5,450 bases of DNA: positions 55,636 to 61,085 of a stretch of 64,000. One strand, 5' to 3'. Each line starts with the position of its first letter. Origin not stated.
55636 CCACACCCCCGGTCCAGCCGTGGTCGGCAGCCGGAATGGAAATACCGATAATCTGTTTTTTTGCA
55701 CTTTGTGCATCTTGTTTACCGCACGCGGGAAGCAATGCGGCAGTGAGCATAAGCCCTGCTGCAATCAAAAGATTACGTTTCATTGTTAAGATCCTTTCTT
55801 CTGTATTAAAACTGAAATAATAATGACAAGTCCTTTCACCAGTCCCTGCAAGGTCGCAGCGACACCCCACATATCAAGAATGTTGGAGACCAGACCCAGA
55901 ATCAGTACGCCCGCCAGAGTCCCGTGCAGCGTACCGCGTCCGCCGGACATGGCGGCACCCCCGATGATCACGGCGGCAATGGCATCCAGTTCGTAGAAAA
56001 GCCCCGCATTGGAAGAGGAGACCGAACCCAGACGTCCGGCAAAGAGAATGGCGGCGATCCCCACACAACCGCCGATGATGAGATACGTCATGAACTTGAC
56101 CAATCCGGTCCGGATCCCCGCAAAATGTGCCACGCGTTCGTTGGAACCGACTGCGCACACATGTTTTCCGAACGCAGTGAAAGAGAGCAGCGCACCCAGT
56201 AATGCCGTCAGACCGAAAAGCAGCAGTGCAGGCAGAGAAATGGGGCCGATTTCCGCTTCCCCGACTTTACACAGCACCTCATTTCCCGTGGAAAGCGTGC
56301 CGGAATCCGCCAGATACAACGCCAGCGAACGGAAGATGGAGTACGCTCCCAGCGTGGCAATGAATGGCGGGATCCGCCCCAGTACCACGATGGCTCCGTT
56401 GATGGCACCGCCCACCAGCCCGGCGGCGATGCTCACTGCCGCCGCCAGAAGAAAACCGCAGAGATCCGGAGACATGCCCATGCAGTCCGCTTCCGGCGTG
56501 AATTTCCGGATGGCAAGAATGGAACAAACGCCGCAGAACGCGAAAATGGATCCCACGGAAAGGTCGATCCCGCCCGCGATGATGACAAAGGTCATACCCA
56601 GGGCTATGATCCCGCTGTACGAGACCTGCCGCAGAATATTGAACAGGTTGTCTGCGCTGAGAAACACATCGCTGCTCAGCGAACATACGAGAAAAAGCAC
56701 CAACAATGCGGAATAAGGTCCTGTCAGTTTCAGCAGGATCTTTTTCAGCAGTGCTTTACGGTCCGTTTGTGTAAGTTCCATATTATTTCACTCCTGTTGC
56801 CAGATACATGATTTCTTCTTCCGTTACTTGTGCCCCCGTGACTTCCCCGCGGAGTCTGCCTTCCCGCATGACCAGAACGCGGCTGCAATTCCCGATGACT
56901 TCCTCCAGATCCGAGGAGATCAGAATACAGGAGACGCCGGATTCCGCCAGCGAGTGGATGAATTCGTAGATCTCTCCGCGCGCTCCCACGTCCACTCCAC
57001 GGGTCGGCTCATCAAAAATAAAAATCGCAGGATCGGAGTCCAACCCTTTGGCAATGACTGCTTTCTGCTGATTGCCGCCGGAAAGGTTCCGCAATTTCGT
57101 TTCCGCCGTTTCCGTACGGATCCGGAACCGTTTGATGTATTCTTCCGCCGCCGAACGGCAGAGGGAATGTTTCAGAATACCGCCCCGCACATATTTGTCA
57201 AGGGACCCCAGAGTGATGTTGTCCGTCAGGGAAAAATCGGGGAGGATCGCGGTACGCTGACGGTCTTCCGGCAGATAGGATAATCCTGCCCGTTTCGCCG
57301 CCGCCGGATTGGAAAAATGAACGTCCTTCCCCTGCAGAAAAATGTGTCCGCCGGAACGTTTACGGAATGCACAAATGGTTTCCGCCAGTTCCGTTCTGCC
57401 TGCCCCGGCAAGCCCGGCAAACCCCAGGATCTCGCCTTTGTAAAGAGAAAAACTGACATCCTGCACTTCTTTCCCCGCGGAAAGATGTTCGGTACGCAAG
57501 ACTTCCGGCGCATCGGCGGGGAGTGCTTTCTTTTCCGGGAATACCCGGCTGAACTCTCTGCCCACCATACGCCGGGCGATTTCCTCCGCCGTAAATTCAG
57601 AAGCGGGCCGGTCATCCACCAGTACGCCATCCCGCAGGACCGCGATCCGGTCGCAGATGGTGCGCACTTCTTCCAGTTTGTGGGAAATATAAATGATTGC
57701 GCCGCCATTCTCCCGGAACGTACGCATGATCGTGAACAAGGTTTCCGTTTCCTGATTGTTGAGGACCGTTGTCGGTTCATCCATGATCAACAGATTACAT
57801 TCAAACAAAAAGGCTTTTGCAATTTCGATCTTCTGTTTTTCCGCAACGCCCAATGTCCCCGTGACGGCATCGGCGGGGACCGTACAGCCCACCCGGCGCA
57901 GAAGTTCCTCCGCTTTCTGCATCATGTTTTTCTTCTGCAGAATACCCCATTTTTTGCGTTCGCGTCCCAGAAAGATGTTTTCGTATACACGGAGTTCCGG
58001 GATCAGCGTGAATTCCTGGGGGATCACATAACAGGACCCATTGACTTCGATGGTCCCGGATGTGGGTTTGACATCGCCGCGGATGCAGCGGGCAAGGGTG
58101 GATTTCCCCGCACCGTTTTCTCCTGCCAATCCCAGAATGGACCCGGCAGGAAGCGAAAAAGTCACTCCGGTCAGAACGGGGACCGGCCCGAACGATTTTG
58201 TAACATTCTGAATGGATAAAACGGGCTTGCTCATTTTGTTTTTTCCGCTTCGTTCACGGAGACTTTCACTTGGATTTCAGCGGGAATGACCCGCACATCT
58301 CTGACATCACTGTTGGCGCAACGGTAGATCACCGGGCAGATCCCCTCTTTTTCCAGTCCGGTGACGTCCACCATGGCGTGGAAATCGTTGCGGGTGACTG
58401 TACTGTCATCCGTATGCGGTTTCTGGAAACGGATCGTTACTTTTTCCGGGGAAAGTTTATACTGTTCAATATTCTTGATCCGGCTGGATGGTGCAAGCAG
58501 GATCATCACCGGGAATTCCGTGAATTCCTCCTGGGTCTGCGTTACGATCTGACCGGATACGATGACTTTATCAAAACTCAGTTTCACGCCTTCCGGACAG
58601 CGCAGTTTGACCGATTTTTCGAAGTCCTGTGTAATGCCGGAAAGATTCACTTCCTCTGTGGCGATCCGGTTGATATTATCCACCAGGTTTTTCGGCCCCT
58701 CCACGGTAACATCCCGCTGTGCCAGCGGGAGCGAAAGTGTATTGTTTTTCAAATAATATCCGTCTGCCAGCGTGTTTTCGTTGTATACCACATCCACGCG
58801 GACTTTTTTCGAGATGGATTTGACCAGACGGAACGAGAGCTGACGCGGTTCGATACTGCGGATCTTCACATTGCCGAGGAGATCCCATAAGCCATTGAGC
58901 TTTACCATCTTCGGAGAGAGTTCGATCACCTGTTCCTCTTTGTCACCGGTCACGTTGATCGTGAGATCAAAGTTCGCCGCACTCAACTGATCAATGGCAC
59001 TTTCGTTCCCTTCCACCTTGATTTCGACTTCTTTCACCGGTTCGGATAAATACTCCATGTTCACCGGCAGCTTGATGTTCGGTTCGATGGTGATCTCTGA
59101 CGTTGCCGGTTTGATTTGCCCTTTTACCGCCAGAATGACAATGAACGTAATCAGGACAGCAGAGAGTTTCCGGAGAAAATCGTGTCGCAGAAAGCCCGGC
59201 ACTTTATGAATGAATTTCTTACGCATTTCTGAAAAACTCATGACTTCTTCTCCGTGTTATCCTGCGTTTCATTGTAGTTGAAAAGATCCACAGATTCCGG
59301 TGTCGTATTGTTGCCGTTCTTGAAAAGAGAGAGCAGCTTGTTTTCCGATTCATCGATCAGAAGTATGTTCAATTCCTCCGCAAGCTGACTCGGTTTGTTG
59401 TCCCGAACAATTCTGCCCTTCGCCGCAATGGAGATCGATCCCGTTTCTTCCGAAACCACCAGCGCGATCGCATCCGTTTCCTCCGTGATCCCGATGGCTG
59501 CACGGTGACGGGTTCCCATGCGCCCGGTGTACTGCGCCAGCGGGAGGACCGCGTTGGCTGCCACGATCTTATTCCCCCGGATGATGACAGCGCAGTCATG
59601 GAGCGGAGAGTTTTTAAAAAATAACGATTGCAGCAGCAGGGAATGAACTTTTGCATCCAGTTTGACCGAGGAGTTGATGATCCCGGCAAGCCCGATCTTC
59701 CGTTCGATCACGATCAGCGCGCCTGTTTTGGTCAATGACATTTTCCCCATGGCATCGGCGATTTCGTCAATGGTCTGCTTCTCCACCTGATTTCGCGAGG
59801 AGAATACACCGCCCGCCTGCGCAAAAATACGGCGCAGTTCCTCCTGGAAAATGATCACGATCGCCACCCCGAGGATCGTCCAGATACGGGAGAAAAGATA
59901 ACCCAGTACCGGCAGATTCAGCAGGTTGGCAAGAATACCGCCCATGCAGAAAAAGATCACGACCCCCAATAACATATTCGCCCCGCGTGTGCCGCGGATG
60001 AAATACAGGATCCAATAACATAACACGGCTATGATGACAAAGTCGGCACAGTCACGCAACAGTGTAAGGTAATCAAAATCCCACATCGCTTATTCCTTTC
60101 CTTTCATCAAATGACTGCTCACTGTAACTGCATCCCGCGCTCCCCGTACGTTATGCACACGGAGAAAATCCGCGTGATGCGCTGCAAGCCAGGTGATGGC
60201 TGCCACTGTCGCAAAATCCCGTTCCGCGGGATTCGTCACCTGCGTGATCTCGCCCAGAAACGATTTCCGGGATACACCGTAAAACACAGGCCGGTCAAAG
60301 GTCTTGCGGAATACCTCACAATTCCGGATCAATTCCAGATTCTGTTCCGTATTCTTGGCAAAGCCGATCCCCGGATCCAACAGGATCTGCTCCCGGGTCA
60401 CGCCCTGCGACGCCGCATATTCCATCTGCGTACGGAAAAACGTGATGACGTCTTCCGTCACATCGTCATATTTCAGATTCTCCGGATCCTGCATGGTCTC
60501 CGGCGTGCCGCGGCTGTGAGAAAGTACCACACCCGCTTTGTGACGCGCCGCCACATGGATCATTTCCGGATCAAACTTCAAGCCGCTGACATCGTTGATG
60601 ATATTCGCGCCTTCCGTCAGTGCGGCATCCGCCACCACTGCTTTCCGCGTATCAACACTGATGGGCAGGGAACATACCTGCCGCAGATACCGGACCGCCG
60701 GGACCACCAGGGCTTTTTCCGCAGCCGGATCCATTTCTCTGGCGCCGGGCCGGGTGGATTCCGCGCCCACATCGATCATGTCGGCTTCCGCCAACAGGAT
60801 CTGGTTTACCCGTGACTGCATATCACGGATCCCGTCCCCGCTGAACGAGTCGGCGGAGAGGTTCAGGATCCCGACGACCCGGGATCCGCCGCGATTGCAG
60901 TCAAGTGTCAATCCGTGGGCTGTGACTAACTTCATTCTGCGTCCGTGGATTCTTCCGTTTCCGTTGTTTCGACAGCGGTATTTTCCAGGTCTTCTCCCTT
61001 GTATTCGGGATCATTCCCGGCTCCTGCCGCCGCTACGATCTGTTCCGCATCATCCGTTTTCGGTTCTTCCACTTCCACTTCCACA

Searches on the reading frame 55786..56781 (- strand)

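Call 100: search_protein_families(library=pfam, proteins=[window:55786-56781:-], max_evalue=0.0001)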
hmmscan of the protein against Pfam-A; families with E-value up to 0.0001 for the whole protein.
window:55786-56781:- (331 aa): 1 family
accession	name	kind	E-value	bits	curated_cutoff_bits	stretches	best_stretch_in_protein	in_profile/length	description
PF02653.21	BPD_transp_2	-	6e-40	137.5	26.8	1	45-323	1-268/269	Branched-chain amino acid transport system / permease component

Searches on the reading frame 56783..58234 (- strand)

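Call 100: search_protein_families(library=pfam, proteins=[window:56783-58234:-], max_evalue=0.0001)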
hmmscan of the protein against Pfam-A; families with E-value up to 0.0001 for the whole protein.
window:56783-58234:- (483 aa): 2 families
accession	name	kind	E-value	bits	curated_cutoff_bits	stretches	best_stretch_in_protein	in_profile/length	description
PF00005.33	ABC_tran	-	7.6e-49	166.3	25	2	21-156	1-137/137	ABC transporter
PF13304.12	AAA_21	-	2.4e-09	38.1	27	0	353-438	220-295/304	AAA domain, putative AbiEii toxin, Type IV TA system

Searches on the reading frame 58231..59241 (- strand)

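Call 100: search_protein_families(library=pfam, proteins=[window:58231-59241:-], max_evalue=0.0001)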
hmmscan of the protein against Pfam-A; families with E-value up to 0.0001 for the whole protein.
window:58231-59241:- (336 aa): 1 family
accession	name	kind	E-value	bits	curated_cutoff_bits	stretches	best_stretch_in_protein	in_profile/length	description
PF07949.17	YbbR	-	1.5e-16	60.9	22.3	1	147-220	1-70/81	YbbR-like protein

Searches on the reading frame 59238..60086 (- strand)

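Call 100: search_protein_families(library=pfam, proteins=[window:59238-60086:-], max_evalue=0.0001)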
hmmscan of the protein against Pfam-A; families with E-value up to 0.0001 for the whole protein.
window:59238-60086:- (282 aa): 2 families
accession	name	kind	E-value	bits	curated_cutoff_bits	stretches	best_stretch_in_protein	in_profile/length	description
PF02457.21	DAC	-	5.9e-39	132.8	27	1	111-225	2-118/119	DisA bacterial checkpoint controller nucleotide-binding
PF19293.4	CdaA_N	-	1.1e-08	35.6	23.8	1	10-84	7-81/81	CdaA N-terminal transmembrane domain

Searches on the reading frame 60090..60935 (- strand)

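Call 100: search_protein_families(library=pfam, proteins=[window:60090-60935:-], max_evalue=0.0001)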
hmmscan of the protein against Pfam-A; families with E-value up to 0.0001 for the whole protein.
window:60090-60935:- (281 aa): 1 family
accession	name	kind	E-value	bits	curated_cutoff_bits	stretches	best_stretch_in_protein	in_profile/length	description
PF00809.28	Pterin_bind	-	9.7e-70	235.4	25.5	1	22-261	2-244/244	Pterin binding enzyme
